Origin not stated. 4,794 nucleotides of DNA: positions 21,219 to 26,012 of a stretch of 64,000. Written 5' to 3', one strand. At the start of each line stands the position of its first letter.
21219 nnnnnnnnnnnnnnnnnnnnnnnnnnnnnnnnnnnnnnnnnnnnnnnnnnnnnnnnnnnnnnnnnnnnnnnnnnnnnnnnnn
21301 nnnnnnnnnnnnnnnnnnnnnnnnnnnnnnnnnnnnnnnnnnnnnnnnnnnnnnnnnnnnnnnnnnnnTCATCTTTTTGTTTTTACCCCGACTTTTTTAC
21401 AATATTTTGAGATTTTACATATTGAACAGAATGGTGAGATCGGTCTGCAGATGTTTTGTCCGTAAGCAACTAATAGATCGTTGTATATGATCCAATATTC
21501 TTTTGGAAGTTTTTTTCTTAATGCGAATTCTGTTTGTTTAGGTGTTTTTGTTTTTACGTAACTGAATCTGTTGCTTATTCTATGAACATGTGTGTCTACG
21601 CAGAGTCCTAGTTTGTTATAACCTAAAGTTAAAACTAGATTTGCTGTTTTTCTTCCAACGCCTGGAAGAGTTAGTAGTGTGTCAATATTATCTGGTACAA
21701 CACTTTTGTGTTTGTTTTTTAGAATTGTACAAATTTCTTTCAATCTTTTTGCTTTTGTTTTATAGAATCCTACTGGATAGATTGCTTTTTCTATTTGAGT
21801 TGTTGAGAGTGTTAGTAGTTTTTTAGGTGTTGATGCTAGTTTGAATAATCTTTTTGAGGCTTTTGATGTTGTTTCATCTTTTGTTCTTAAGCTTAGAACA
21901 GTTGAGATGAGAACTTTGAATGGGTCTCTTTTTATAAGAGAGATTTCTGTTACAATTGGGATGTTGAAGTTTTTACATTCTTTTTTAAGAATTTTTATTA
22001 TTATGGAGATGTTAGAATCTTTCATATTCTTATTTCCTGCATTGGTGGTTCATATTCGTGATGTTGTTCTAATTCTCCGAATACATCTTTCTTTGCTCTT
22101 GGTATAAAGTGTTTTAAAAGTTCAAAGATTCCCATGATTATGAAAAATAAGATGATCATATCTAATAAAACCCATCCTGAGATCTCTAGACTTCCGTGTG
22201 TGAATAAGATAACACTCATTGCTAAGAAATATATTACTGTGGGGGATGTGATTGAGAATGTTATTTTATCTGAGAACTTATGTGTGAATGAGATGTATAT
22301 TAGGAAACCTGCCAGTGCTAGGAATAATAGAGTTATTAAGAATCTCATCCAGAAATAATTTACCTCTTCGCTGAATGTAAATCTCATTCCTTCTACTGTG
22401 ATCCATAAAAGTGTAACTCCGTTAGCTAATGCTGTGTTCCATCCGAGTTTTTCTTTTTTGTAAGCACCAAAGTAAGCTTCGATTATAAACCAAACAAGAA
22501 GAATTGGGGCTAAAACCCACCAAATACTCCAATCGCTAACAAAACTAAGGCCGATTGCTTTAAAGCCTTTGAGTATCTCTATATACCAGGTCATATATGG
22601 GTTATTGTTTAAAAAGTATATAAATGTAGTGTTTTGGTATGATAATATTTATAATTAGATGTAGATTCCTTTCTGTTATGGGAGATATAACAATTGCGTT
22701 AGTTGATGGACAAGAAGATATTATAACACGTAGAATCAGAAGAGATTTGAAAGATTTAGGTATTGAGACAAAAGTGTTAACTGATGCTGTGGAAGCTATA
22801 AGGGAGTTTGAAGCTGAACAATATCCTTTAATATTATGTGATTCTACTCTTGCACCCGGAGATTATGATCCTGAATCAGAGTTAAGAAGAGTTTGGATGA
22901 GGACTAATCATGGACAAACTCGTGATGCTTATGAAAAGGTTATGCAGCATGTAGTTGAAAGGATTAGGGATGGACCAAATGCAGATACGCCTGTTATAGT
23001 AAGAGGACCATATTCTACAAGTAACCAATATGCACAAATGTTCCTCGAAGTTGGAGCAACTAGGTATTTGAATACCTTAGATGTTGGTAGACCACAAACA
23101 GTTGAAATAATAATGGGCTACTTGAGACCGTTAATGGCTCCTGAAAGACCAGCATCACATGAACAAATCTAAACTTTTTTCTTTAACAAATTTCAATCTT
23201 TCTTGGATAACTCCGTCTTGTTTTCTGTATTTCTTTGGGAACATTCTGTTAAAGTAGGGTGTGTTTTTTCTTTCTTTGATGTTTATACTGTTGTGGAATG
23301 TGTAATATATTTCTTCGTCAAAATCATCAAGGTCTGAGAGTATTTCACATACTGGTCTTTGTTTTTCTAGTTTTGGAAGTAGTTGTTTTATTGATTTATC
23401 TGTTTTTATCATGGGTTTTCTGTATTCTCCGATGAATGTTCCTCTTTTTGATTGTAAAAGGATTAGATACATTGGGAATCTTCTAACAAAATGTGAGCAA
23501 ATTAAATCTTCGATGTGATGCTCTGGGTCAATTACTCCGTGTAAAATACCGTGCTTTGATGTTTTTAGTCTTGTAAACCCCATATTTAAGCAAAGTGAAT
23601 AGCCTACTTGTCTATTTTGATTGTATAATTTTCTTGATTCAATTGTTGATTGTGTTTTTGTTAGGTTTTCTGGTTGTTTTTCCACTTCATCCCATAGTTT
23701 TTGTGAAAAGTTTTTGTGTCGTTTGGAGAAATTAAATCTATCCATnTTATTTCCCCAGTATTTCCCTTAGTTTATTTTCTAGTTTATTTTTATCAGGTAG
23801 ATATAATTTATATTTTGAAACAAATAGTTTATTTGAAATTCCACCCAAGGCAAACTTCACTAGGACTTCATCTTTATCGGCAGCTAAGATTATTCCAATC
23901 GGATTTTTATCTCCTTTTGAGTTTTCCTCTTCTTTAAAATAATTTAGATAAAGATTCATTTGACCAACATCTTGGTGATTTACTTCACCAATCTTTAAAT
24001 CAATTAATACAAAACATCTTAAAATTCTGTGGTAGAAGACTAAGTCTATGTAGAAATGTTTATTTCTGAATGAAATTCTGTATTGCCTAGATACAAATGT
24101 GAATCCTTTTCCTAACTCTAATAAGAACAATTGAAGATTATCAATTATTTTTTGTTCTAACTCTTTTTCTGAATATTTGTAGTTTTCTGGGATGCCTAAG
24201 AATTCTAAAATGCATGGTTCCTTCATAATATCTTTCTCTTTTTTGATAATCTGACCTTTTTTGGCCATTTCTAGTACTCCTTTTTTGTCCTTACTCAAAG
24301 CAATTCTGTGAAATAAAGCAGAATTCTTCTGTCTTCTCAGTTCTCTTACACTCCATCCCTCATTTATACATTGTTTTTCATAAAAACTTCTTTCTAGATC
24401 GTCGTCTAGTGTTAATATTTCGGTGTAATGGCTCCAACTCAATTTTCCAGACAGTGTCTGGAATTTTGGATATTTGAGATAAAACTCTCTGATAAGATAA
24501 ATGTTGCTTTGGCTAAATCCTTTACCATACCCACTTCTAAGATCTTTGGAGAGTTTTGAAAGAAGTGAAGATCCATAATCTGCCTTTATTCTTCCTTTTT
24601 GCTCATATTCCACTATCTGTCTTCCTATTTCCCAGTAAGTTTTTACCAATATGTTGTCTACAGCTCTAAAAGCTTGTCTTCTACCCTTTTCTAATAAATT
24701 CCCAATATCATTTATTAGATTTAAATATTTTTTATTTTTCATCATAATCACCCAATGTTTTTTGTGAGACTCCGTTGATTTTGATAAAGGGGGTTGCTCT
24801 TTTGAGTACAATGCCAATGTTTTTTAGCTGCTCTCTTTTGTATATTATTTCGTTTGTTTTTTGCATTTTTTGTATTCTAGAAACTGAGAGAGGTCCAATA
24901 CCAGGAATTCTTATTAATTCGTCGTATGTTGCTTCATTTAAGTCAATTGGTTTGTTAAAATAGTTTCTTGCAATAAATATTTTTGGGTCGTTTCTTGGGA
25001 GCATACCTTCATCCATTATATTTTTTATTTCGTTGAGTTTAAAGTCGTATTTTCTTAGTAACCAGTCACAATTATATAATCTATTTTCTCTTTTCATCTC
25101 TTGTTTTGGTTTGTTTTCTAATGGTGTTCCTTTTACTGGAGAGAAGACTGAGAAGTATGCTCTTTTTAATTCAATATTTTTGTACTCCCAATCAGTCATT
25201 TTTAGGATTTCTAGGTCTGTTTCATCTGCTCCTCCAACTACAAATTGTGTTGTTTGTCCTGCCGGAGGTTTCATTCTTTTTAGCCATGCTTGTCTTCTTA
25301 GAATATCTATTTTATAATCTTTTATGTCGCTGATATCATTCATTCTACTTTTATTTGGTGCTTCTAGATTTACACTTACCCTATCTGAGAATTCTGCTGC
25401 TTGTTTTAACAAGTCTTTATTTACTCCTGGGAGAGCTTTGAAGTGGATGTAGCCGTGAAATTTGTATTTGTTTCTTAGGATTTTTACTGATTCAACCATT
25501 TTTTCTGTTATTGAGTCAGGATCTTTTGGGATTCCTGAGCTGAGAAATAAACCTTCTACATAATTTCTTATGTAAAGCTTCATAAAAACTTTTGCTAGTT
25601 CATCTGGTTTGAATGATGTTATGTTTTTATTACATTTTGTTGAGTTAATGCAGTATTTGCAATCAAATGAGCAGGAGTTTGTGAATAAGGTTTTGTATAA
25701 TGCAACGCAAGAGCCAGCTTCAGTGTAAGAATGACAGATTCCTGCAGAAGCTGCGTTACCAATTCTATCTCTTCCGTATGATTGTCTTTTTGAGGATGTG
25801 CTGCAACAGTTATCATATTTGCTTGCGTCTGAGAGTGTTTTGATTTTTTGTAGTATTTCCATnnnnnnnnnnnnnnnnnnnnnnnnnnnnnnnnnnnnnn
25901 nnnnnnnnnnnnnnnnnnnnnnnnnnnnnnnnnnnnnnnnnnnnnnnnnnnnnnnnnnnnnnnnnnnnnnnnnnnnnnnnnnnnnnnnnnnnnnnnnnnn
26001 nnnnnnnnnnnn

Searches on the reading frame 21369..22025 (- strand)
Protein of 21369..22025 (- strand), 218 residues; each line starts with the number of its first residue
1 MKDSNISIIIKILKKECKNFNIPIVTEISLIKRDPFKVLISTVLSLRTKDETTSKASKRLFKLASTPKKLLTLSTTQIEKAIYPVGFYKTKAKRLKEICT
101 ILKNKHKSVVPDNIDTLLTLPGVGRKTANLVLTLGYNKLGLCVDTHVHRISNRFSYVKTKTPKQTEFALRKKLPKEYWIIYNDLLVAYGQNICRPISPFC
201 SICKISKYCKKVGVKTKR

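Call 70: search_protein_families(library=pfam, proteins=[window:21369-22025:-], max_evalue=0.001)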
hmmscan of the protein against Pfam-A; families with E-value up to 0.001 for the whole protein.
window:21369-22025:- (218 aa): 2 families
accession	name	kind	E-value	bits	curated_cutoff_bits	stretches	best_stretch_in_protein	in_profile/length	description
PF00730.31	HhH-GPD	-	9.5e-26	90.7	26.2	1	40-175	1-108/108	HhH-GPD superfamily base excision DNA repair protein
PF00633.29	HHH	-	4.9e-08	32.9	24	1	106-132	2-28/30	Helix-hairpin-helix motif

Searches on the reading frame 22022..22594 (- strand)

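Call 70: search_protein_families(library=pfam, proteins=[window:22022-22594:-], max_evalue=0.001)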
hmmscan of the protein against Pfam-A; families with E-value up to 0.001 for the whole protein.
window:22022-22594:- (190 aa): 1 family
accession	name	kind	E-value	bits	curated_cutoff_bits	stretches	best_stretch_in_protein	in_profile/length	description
PF02366.24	PMT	-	0.00075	19.6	22.7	1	69-163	71-155/245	Dolichyl-phosphate-mannose-protein mannosyltransferase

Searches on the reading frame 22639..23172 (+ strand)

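Call 70: search_protein_families(library=pfam, proteins=[window:22639-23172:+], max_evalue=0.001)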
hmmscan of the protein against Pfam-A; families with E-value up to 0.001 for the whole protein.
window:22639-23172:+ (177 aa): 1 family
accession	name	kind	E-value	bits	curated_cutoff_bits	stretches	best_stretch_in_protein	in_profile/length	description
PF00072.30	Response_reg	-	0.00015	22.4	30.2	0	21-71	3-52/111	Response regulator receiver domain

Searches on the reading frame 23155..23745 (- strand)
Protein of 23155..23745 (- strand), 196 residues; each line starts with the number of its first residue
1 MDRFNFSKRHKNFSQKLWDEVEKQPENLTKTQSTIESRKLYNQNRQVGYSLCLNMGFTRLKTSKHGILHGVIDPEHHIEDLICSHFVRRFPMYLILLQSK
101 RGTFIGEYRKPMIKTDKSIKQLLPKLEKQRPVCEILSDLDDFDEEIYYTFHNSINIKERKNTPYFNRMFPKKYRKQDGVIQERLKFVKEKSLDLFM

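Call 70: search_protein_families(library=pfam, proteins=[window:23155-23745:-], max_evalue=0.001)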
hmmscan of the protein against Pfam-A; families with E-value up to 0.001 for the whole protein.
window:23155-23745:- (196 aa): 1 family
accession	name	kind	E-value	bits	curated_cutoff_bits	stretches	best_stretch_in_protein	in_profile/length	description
PF13566.11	DUF4130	-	2.4e-17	63.8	27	1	23-175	16-142/146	Domain of unknown function (DUF4130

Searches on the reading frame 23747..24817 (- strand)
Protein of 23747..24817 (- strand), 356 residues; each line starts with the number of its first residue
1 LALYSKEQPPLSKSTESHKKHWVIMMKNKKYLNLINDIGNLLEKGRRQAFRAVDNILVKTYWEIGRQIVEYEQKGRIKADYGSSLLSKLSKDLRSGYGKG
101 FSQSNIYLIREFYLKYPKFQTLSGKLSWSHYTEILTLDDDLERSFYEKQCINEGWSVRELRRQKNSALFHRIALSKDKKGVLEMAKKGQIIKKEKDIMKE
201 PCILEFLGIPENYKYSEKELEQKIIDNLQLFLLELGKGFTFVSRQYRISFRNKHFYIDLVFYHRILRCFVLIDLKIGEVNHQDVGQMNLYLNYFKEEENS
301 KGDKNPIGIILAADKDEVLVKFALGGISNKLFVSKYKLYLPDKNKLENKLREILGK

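Call 70: search_protein_families(library=pfam, proteins=[window:23747-24817:-], max_evalue=0.001)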
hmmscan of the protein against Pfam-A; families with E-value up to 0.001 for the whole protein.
window:23747-24817:- (356 aa): 3 families
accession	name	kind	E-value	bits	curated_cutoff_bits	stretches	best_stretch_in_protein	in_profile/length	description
PF06250.17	YhcG_C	-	1.5e-57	194.2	32.5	1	196-350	2-156/157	YhcG PDDEXK nuclease domain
PF17761.7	DUF1016_N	-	1.8e-44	151.6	32.8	1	38-171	2-137/137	DUF1016 N-terminal domain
PF01939.22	NucS_C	-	0.00032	21.1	24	1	216-300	1-76/124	Endonuclease NucS C-terminal domain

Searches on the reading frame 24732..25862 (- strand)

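Call 71: search_protein_families(library=pfam, proteins=[window:24732-25862:-], max_evalue=0.001)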
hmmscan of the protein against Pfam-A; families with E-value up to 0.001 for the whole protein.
window:24732-25862:- (376 aa): 3 families
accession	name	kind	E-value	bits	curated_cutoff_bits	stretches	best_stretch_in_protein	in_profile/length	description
PF04055.27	Radical_SAM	-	2.9e-12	47.5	29.5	1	60-224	3-164/166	Radical SAM superfamily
PF12836.13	HHH_3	-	2.6e-08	34.3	27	1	304-349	4-49/65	Helix-hairpin-helix motif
PF13353.11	Fer4_12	-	2.2e-06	28.4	22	1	58-154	9-108/137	4Fe-4S single cluster domain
